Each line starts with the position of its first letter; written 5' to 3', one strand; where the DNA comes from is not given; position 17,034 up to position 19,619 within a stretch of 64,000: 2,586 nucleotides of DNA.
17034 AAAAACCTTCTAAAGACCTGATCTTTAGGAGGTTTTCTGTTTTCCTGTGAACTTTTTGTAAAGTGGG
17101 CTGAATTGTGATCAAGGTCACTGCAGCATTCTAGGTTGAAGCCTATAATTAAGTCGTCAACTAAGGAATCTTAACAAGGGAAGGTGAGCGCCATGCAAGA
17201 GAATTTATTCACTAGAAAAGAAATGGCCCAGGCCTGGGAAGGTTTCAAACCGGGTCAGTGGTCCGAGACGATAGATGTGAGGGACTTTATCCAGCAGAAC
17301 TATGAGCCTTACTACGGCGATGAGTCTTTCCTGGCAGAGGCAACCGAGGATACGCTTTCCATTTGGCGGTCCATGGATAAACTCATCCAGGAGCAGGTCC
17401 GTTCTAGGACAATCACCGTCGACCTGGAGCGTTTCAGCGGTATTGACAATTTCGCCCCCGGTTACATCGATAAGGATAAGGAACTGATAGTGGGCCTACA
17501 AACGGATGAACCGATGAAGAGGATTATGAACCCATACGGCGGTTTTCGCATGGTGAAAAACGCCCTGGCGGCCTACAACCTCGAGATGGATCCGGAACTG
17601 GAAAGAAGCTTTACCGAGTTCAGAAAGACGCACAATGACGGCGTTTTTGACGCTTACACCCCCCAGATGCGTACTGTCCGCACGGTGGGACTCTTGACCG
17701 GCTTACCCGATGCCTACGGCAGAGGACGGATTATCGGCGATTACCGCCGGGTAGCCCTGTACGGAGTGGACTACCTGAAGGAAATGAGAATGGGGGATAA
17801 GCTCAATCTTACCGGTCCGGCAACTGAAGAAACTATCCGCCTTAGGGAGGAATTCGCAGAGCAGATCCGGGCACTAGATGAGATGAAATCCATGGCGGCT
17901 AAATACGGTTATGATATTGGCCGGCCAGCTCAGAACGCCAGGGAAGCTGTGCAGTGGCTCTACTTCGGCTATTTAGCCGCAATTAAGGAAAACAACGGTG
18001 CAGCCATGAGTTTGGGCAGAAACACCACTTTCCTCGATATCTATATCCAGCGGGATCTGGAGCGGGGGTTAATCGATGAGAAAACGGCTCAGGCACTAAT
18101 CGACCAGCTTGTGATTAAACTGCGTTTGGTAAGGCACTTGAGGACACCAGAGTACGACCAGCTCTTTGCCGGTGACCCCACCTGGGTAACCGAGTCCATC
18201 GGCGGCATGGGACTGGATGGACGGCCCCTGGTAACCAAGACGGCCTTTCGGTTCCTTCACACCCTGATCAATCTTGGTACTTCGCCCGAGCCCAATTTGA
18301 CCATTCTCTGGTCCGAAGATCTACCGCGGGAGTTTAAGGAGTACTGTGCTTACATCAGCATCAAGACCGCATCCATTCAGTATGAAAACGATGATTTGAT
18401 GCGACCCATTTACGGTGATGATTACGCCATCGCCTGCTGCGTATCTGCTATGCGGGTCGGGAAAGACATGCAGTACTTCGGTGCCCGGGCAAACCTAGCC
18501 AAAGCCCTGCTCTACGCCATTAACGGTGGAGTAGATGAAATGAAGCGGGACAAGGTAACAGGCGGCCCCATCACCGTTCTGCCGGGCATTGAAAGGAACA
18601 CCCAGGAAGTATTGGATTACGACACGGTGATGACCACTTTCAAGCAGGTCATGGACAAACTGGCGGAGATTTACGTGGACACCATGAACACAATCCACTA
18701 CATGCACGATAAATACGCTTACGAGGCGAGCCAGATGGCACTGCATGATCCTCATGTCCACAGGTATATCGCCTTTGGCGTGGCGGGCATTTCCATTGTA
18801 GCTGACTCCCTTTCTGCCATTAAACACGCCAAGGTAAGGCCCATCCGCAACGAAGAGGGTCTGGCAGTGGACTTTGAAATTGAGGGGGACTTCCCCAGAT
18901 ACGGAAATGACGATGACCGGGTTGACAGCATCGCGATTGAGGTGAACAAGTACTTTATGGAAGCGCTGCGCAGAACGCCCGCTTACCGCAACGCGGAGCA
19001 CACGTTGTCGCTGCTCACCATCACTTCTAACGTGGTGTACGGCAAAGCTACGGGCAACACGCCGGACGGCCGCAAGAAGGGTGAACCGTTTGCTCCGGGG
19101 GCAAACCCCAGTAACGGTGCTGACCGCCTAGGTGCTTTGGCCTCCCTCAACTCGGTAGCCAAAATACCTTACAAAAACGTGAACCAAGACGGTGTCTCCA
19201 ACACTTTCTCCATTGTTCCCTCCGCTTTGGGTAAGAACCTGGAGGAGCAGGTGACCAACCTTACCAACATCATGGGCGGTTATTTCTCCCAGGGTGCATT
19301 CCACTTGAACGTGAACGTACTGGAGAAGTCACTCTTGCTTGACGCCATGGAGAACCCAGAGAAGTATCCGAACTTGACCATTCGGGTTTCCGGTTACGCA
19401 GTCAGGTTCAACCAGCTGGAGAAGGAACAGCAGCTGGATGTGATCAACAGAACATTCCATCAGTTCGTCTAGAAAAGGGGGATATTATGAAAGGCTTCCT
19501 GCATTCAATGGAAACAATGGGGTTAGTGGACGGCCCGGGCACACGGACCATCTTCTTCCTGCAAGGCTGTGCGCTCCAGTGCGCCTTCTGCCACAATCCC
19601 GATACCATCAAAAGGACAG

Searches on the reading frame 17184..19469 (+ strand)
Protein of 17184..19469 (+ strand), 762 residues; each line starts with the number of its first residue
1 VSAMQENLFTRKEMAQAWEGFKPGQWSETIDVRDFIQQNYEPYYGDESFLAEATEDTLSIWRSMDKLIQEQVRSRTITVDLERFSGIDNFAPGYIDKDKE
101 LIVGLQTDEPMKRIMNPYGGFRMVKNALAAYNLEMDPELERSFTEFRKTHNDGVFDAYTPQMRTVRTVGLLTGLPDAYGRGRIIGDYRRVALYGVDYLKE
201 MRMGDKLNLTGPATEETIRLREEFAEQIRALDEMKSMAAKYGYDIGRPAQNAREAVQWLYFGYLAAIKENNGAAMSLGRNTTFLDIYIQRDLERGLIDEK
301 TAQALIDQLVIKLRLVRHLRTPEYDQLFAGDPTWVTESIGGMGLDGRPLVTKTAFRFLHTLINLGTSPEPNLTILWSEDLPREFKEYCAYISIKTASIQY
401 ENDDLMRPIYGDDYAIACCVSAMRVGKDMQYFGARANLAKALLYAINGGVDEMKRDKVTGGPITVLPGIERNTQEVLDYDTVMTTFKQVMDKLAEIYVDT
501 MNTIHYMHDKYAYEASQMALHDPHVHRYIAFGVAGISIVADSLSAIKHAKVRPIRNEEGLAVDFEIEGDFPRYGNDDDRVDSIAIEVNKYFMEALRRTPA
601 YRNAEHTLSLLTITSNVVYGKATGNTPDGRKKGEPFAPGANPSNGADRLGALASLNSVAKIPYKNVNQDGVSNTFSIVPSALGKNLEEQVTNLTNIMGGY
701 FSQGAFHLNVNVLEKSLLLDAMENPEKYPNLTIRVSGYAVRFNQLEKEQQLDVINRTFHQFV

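Call 3: search_protein_families(library=pfam, proteins=[window:17184-19469:+], max_evalue=0.01)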
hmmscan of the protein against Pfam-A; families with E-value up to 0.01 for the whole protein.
window:17184-19469:+ (762 aa): 3 families
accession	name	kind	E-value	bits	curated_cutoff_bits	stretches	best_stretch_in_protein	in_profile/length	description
PF02901.20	PFL-like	-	4.1e-199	663.8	24.3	1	28-620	3-647/647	Pyruvate formate lyase-like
PF01228.26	Gly_radical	-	2.3e-34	118.5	22.2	1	636-743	1-106/106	Glycine radical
PF11230.13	YjjI-like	-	0.0017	17.2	23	0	367-426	161-221/485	Glycyl radical enzyme YjjI-like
